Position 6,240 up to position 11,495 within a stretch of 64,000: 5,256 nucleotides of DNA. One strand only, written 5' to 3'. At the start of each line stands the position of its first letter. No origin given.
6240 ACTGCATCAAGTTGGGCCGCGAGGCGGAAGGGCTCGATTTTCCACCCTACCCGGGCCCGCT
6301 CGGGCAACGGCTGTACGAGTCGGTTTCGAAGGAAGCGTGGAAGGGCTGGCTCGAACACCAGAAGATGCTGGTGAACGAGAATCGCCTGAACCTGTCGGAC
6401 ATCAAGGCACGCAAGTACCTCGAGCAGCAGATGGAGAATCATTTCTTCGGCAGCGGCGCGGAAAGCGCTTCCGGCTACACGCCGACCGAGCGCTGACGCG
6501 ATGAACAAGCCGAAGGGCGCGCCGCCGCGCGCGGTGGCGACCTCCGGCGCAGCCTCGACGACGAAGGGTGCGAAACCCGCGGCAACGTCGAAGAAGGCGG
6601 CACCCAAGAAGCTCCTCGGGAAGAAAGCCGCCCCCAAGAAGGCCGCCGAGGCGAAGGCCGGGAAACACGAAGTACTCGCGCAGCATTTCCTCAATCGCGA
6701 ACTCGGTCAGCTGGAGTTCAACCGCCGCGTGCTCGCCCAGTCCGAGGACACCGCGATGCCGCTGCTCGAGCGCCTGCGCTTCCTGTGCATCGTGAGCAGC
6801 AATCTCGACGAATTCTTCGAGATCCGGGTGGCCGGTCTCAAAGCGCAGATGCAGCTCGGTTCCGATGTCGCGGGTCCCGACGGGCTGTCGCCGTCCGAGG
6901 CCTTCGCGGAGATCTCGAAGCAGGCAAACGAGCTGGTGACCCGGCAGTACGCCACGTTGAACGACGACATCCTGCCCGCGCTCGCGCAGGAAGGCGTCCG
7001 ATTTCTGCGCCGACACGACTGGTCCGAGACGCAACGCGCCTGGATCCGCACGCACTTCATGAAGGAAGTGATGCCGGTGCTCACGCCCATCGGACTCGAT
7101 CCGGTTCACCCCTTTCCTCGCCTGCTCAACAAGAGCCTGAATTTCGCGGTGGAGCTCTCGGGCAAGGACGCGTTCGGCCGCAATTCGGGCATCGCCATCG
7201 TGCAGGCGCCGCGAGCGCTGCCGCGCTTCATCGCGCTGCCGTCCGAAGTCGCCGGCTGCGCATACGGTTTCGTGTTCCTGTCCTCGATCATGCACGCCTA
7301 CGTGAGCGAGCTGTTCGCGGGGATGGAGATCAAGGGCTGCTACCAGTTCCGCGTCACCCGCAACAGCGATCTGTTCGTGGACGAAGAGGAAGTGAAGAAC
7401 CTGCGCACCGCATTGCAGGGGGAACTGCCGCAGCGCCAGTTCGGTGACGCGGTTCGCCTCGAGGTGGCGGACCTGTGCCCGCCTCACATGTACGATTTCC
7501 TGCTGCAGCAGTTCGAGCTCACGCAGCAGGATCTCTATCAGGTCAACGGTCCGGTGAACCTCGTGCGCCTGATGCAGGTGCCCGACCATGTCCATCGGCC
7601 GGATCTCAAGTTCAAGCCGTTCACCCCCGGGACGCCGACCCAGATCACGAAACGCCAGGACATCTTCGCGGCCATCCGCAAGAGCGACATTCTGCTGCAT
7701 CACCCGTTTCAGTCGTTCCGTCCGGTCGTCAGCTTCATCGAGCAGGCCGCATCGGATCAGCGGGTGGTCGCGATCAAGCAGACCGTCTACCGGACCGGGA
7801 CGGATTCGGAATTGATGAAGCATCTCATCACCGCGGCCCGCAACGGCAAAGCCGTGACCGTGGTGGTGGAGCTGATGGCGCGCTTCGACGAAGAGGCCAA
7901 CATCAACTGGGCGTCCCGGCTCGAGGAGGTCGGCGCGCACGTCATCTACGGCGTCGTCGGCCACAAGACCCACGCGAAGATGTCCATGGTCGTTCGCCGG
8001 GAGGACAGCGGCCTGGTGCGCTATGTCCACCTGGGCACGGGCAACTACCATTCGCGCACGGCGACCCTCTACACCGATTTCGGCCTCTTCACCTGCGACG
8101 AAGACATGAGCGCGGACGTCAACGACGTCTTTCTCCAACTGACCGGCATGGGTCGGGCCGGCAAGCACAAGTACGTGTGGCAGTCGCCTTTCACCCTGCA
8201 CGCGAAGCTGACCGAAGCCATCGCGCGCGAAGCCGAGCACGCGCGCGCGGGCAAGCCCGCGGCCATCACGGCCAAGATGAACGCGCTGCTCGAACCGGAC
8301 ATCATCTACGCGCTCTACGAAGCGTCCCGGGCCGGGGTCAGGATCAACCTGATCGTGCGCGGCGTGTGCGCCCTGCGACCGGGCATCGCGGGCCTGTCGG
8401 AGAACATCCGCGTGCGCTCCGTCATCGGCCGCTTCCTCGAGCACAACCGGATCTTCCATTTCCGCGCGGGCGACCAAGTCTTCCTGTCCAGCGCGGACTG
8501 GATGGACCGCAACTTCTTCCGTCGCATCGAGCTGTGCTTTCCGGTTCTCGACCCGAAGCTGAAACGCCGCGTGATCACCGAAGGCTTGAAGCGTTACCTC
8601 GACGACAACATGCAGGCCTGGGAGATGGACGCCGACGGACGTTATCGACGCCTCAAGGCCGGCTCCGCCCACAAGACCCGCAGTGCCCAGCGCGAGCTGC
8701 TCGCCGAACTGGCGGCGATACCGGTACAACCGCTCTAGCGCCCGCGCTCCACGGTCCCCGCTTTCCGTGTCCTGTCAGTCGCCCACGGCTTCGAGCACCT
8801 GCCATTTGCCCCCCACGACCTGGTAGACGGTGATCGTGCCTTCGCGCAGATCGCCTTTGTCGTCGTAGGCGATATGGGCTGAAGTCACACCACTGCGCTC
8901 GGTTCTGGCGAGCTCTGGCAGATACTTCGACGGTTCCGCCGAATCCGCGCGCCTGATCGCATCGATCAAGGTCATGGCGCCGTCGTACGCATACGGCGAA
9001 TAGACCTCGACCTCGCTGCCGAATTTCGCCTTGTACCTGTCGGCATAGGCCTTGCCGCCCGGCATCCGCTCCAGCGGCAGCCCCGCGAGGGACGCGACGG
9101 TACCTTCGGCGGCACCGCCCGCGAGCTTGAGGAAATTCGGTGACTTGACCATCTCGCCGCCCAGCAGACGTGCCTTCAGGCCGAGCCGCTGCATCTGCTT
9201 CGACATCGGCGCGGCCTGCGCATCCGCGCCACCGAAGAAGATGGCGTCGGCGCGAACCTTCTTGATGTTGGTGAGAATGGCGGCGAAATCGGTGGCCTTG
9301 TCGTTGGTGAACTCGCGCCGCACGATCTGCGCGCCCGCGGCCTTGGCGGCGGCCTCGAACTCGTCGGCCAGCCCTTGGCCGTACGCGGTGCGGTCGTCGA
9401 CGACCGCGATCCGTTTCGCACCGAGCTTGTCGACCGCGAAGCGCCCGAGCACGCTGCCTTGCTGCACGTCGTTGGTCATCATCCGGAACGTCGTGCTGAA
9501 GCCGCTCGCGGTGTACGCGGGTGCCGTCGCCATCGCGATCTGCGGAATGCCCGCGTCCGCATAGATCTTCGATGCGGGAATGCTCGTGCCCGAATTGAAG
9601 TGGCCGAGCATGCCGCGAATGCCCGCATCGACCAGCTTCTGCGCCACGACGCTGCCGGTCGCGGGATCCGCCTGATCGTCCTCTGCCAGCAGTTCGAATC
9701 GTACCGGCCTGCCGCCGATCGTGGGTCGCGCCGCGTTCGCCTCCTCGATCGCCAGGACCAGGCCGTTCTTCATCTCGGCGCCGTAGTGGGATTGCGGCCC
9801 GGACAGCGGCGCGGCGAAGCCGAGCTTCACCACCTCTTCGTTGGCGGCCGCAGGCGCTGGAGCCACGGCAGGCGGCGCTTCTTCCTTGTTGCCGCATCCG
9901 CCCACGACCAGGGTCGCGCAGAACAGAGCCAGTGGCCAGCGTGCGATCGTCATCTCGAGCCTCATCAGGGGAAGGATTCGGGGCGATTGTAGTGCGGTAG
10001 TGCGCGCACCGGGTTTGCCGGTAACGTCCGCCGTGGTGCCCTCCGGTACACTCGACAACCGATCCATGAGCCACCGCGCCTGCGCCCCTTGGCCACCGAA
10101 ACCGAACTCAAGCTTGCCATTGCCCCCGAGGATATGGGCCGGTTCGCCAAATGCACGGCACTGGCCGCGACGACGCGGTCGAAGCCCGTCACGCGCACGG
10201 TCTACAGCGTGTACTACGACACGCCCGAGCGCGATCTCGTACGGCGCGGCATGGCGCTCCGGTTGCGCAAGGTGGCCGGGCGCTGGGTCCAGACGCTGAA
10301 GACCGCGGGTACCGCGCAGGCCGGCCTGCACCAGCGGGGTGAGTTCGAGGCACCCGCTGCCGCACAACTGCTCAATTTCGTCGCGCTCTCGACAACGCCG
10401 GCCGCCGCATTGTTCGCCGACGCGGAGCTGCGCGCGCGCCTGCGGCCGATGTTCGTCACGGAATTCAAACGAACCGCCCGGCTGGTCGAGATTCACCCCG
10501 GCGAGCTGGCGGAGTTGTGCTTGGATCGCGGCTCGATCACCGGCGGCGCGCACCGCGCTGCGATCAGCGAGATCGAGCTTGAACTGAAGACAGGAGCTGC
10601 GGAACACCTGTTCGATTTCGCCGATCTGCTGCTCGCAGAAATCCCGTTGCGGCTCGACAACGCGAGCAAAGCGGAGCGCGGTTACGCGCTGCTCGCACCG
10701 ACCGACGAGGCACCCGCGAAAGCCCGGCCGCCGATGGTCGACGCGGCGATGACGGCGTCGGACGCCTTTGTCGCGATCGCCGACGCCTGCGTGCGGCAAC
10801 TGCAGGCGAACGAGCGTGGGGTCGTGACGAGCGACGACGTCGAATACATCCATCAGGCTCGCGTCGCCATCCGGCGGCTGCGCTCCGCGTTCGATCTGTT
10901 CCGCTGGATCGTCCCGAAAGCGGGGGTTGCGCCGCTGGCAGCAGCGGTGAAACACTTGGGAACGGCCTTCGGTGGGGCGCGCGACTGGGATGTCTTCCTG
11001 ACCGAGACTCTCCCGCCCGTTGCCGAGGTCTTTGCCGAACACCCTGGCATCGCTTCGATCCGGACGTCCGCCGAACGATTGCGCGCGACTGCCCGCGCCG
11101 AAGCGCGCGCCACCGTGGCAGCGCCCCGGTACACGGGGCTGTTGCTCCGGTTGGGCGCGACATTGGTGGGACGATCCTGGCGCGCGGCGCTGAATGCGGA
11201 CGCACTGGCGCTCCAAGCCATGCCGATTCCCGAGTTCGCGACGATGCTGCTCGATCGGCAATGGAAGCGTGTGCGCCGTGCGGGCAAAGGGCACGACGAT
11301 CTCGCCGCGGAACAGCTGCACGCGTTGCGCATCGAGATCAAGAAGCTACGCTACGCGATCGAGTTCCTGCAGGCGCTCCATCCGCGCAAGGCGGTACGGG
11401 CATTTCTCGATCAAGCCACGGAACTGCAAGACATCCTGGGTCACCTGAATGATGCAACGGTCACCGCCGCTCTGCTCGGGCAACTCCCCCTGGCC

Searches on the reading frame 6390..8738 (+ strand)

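Call 60: search_protein_families(library=pfam, proteins=[window:6390-8738:+], max_evalue=0.00001)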
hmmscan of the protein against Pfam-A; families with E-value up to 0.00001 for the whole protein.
window:6390-8738:+ (782 aa): 5 families
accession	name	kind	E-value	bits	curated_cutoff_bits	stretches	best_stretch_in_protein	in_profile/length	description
PF17941.7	PP_kinase_C_1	-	4.4e-73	244.8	25.7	1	424-587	1-164/167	Polyphosphate kinase C-terminal domain 1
PF02503.22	PP_kinase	-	2.7e-62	210.2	31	1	215-397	2-183/183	Polyphosphate kinase middle domain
PF13090.12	PP_kinase_C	-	1.6e-61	207.2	25.8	1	599-767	4-172/172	Polyphosphate kinase C-terminal domain 2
PF13089.11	PP_kinase_N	-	4.6e-37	127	23.8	1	100-205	1-106/107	Polyphosphate kinase N-terminal domain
PF13091.12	PLDc_2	-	1.8e-09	38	27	0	465-584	15-131/132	PLD-like domain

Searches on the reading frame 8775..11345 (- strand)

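Call 60: search_protein_families(library=pfam, proteins=[window:8775-11345:-], max_evalue=0.00001)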
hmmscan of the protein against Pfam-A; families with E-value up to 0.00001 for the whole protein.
window:8775-11345:- (856 aa): 3 families
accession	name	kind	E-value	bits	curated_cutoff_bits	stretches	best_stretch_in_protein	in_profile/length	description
PF13458.12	Peripla_BP_6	-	7.8e-53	180.8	31.7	1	506-844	2-339/343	Periplasmic binding protein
PF01094.35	ANF_receptor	-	5.7e-19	68.8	25.4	1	528-845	5-352/353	Receptor family ligand binding region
PF13433.12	Peripla_BP_5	-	8.5e-08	32.1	27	0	629-813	120-307/363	Periplasmic binding protein domain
